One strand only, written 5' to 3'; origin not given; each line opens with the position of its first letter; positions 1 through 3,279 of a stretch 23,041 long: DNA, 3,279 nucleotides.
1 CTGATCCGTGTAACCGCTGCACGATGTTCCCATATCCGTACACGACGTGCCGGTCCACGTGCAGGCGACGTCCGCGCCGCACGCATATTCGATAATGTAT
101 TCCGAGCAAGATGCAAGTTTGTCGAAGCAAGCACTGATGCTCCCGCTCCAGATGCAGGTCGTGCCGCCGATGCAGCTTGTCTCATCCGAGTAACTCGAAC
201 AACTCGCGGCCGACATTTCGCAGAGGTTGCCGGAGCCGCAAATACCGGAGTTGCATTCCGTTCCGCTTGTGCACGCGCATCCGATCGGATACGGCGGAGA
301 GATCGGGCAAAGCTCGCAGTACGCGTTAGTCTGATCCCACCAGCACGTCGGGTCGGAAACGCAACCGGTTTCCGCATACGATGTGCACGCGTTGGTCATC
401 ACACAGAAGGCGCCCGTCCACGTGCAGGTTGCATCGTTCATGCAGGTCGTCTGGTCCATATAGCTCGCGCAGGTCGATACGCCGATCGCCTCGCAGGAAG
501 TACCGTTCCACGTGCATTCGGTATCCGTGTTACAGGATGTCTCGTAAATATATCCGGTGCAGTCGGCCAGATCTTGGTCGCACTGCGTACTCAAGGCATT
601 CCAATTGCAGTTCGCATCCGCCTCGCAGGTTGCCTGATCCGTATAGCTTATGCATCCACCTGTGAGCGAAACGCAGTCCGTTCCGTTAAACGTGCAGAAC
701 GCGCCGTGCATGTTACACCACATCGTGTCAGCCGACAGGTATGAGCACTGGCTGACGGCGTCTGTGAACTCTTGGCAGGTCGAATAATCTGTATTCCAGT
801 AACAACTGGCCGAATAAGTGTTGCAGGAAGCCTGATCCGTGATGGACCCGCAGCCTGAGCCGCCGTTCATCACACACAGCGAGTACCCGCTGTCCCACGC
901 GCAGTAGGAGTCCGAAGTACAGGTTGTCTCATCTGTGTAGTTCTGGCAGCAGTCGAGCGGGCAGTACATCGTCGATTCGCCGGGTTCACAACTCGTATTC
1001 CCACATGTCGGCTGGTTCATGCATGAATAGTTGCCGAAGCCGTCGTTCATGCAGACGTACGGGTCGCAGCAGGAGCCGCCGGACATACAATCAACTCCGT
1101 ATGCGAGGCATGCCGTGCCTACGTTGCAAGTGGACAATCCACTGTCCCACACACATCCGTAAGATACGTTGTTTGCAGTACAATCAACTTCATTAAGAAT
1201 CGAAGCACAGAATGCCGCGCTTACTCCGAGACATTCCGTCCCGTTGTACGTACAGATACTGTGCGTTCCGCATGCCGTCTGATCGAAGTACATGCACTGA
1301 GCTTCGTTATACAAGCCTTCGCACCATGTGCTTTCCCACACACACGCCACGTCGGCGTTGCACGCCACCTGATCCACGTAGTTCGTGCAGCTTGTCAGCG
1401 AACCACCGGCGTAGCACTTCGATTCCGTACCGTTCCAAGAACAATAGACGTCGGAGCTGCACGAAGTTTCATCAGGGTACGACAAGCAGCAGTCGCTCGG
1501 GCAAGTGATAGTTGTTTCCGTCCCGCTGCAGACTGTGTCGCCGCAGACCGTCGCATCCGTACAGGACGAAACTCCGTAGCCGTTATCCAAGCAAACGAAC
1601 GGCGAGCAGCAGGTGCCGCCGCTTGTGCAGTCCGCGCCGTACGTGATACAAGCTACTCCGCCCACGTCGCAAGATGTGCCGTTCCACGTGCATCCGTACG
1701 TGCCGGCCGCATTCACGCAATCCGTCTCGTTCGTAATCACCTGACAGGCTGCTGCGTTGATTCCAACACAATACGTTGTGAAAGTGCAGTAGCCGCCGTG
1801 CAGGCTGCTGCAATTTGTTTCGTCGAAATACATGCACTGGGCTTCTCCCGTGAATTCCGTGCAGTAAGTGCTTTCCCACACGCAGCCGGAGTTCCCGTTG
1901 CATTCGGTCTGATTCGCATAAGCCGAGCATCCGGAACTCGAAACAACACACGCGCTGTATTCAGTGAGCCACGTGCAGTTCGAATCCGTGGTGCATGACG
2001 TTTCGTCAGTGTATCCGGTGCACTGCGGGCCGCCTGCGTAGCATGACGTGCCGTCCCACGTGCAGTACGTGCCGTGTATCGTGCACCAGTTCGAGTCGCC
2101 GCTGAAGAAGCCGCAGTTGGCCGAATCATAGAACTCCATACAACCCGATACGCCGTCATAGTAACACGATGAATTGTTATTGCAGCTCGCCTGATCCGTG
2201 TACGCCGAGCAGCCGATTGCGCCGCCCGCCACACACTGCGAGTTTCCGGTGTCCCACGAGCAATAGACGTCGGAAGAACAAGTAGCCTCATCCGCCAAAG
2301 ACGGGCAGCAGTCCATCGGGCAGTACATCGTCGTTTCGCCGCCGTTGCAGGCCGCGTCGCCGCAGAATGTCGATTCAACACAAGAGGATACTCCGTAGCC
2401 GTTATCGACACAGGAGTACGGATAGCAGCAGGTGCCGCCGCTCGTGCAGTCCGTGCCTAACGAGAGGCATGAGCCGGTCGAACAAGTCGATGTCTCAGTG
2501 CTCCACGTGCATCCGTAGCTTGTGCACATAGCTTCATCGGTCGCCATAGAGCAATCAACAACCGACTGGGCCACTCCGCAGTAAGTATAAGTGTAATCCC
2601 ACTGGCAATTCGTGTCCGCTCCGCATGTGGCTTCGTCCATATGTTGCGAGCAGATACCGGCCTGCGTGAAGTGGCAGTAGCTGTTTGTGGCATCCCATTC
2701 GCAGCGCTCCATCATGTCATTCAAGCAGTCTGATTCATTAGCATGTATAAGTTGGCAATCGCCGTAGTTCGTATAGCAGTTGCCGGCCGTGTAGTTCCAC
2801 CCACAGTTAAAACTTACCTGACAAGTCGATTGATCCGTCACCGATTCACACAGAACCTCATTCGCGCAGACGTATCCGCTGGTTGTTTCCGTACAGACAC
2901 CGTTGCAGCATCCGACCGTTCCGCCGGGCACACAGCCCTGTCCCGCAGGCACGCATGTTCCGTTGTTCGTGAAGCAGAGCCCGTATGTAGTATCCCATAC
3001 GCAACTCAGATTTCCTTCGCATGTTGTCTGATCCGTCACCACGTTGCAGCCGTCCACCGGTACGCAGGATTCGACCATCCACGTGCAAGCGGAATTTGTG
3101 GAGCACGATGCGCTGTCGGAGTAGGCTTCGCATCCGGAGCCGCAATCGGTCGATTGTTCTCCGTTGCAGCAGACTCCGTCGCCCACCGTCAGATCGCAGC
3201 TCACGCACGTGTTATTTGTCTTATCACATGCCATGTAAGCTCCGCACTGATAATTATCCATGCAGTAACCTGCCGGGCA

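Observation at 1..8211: Giant (>2,700 aa, incomplete) secreted cysteine-rich modular protein missed by the ORF track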

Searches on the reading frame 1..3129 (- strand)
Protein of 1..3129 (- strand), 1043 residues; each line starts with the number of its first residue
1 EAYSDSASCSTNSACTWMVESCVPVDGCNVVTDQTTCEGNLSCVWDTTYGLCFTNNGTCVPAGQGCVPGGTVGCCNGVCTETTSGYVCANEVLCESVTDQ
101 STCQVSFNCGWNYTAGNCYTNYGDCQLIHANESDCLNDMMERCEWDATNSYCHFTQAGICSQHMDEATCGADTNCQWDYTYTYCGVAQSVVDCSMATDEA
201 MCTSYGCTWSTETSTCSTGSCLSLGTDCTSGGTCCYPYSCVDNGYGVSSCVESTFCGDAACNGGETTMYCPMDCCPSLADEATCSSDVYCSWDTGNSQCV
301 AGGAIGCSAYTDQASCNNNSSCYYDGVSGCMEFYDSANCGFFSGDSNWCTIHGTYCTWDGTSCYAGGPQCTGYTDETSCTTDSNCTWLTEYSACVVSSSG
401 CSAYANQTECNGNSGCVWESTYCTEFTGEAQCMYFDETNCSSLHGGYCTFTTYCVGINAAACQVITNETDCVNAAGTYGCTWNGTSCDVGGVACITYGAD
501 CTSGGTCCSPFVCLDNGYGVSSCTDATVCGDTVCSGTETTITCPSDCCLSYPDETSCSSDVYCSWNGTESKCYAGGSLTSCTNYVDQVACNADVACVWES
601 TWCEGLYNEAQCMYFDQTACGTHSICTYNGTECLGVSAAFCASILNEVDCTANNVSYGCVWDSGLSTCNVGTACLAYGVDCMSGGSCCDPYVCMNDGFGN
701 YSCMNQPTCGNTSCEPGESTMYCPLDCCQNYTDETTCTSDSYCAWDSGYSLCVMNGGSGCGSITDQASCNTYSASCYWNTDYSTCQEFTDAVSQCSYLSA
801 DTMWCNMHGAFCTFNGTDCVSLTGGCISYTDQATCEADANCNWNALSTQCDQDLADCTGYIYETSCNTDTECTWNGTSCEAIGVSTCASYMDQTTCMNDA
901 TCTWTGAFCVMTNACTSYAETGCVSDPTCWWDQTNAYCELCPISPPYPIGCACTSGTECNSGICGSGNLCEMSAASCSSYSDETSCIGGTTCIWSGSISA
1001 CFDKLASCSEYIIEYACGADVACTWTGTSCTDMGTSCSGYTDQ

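Call 27: search_protein_families(library=pfam, proteins=[window:1-3129:-], max_evalue=10)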
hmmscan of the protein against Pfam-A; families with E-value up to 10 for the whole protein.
window:1-3129:- (1043 aa): 1 family
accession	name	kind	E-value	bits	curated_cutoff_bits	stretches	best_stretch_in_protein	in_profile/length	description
PF01508.21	Paramecium_SA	-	0.011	16.6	21.2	8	804-851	6-57/62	Paramecium surface antigen domain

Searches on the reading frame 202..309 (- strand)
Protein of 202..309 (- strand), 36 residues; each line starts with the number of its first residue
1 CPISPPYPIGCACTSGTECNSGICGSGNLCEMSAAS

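Call 62: search_protein_families(library=pfam, proteins=[window:202-309:-], max_evalue=10)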
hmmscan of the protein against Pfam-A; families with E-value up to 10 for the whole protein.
seq(36 aa): 0 families

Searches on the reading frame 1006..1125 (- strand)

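Call 62: search_protein_families(library=pfam, proteins=[window:1006-1125:-], max_evalue=10)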
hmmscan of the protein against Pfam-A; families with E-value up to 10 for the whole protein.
seq(40 aa): 2 families
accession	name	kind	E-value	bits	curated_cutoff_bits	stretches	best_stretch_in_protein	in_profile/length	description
PF23427.1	EGF_4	-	0.0037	17.7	27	1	18-36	8-26/40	EGF-like domain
PF07740.17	Toxin_12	-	0.19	12.9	21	1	5-28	1-24/30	Ion channel inhibitory toxin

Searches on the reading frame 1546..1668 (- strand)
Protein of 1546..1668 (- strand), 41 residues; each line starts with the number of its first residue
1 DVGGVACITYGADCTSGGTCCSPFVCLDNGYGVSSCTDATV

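Call 62: search_protein_families(library=pfam, proteins=[window:1546-1668:-], max_evalue=10)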
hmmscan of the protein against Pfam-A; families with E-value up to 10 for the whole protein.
seq(41 aa): 1 family
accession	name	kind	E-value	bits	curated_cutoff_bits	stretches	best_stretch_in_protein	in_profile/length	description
PF07740.17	Toxin_12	-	0.016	16.3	21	1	6-26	1-21/30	Ion channel inhibitory toxin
